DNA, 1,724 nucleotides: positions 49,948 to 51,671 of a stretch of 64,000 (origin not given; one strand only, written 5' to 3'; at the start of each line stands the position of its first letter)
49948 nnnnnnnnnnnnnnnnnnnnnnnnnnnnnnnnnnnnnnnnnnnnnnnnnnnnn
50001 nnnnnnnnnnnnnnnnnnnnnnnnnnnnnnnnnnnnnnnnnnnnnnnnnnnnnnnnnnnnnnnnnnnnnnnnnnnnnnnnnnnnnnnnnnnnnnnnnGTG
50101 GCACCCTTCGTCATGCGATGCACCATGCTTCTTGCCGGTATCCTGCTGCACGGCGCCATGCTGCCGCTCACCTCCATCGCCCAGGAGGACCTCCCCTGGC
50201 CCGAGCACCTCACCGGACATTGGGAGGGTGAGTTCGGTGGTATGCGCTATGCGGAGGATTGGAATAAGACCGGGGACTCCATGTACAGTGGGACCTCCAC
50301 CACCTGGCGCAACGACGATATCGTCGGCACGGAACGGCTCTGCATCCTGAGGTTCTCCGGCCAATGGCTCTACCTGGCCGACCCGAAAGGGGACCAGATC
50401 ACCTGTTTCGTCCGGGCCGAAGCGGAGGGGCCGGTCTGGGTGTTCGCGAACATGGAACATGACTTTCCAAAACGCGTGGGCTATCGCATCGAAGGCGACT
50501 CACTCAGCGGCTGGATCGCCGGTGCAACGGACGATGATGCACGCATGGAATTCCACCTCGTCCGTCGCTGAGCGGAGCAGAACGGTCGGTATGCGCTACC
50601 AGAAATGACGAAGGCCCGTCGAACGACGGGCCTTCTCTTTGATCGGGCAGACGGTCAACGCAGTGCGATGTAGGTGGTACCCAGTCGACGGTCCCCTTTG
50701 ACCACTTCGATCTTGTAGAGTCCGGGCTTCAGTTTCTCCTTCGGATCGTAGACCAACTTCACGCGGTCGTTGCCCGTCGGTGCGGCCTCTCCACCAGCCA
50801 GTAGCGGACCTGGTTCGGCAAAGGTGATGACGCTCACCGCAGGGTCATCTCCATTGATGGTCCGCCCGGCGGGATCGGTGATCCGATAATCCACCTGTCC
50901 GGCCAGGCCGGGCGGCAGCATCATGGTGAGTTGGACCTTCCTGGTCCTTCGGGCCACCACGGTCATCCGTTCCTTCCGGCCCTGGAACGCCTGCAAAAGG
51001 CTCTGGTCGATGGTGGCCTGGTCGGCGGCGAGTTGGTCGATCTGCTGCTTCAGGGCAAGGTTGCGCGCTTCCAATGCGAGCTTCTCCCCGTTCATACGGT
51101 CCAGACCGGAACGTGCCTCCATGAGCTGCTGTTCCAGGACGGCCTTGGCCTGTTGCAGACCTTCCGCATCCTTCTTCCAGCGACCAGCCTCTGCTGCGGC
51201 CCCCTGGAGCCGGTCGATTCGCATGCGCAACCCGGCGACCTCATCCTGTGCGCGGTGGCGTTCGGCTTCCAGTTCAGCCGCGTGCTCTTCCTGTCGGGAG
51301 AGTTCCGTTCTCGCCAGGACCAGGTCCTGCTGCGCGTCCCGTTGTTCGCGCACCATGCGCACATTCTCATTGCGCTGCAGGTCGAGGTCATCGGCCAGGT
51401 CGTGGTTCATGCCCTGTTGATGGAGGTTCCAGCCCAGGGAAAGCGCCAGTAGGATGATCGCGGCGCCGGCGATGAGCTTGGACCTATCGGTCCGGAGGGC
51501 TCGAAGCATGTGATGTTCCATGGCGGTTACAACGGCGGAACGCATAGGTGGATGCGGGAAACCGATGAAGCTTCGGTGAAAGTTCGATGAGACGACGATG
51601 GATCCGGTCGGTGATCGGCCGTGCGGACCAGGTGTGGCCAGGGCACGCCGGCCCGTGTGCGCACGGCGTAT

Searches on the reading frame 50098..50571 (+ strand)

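Call 9: search_protein_families(library=pfam, proteins=[window:50098-50571:+], max_evalue=0.001)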
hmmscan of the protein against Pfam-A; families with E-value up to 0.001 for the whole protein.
window:50098-50571:+ (157 aa): 1 family
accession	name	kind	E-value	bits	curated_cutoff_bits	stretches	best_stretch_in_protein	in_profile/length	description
PF19780.4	DUF6265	-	2e-08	35.1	23.8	1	37-140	2-114/116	Domain of unknown function (DUF6265)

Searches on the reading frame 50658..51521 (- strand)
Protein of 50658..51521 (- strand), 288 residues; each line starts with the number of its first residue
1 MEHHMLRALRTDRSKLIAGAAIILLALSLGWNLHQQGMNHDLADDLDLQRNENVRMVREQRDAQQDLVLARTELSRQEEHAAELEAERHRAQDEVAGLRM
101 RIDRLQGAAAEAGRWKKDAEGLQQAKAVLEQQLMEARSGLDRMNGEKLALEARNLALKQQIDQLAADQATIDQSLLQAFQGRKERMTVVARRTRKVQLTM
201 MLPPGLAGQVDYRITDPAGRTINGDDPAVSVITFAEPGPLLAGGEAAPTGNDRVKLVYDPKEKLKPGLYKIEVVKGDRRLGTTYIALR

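Call 20: search_protein_families(library=pfam, proteins=[window:50658-51521:-], max_evalue=10)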
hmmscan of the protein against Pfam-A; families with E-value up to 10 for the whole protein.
window:50658-51521:- (288 aa): 5 families
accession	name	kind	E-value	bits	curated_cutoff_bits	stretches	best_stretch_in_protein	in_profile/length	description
PF05622.17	HOOK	-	0.0053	16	35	1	33-173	258-399/514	HOOK protein coiled-coil region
PF20492.3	ERM_helical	-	0.068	13.7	40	1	63-165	18-117/120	Ezrin/radixin/moesin, alpha-helical domain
PF05278.17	PEARLI-4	-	1.7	8.7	29.9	1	44-109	165-230/234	Arabidopsis phospholipase-like protein (PEARLI 4)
PF05672.16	MAP7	-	2.3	8.5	28.5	1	52-197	18-150/153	MAP7 (E-MAP-115) family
PF02403.27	Seryl_tRNA_N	-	5.6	7.7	28.2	1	54-143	4-93/108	Seryl-tRNA synthetase N-terminal domain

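Call 71: search_protein_families(library=ncbifam, proteins=[window:50658-51509:-], max_evalue=0.001)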
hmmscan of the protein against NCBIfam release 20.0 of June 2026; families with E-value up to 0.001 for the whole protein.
window:50658-51509:- (284 aa): 0 families
